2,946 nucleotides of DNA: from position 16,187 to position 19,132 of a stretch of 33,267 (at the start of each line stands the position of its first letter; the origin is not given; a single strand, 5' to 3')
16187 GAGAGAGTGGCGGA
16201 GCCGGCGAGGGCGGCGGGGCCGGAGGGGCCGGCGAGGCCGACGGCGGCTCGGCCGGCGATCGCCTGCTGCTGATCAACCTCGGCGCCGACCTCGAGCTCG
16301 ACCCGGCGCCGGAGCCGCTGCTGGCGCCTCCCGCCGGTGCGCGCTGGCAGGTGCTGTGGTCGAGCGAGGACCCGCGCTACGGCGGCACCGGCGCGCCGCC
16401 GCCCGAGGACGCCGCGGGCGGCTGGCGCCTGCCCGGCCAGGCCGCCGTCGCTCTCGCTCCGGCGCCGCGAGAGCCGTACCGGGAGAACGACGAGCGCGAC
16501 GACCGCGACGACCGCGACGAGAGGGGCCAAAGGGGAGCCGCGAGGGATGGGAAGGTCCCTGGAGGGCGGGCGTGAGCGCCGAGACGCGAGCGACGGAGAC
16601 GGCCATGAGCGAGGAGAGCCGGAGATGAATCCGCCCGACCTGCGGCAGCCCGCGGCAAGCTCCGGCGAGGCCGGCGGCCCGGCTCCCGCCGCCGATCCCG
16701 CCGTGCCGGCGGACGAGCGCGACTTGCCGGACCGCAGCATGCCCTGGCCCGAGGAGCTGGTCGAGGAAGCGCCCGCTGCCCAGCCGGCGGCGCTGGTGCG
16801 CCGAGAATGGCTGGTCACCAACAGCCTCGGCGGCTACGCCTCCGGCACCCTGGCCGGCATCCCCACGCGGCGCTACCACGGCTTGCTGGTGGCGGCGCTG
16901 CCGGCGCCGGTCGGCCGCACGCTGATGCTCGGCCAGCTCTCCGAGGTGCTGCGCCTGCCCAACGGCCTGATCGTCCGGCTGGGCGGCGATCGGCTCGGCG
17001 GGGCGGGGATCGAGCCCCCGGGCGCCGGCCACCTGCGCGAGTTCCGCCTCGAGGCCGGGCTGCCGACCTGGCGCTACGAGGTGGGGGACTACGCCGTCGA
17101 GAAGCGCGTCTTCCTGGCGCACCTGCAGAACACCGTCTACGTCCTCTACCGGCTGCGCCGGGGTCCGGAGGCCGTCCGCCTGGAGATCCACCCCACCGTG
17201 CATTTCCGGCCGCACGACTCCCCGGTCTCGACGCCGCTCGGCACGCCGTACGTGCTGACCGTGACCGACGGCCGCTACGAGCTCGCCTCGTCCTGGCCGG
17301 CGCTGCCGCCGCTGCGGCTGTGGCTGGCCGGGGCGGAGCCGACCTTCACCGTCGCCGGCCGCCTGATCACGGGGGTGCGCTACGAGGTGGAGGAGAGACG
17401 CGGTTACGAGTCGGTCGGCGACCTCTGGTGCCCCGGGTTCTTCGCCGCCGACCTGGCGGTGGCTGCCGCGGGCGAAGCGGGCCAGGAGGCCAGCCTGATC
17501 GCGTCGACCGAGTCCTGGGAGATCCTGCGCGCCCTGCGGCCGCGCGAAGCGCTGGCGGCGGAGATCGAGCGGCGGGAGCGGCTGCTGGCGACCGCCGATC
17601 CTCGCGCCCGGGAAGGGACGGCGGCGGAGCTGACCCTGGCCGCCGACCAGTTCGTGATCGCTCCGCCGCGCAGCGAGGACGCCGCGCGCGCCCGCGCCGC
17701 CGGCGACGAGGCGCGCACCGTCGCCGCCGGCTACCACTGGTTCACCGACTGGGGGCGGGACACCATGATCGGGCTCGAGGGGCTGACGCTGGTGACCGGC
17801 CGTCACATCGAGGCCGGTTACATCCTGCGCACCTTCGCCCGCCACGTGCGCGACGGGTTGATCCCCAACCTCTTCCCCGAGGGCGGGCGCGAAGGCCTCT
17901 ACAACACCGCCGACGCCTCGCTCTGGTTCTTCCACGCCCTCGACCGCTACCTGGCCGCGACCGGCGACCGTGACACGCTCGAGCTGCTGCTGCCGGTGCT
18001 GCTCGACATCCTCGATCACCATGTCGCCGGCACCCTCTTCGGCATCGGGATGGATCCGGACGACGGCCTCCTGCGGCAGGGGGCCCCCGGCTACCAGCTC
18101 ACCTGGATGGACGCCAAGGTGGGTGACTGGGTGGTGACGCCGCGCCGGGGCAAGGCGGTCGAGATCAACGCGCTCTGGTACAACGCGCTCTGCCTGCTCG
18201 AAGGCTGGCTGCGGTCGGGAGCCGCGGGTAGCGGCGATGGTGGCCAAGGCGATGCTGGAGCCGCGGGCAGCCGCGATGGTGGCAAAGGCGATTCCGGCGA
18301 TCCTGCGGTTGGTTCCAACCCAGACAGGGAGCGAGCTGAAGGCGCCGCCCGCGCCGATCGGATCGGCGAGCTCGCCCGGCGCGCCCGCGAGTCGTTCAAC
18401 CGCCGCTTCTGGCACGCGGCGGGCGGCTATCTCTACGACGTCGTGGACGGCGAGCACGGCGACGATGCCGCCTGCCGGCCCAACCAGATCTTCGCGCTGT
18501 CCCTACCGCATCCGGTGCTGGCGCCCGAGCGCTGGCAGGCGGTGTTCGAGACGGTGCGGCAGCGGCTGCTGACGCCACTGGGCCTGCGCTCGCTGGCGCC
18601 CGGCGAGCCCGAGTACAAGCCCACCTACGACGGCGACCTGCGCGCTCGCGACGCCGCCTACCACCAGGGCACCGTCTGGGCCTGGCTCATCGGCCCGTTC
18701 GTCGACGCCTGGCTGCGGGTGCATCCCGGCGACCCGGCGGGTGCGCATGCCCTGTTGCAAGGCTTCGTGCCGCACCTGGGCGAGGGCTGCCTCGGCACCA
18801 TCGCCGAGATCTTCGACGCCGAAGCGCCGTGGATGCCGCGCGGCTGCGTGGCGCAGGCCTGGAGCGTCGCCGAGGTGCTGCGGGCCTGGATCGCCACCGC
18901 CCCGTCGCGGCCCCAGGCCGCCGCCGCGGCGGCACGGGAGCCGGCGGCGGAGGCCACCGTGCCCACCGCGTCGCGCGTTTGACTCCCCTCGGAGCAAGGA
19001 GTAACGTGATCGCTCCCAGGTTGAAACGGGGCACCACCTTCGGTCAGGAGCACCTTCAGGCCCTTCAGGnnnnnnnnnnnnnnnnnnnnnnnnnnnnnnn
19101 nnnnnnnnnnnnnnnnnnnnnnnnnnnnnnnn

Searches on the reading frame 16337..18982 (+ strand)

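Call 40: search_protein_families(library=pfam, proteins=[window:16337-18982:+], max_evalue=0.00001)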
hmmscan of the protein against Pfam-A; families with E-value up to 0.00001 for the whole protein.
window:16337-18982:+ (881 aa): 2 families
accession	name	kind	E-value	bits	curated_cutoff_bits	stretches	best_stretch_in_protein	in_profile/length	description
PF06202.20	GDE_C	-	2.9e-120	402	21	1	456-849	12-367/367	Amylo-alpha-1,6-glucosidase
PF12439.13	GDE_N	-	6.6e-59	199.5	27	1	156-374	1-213/219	Glycogen debranching enzyme N terminal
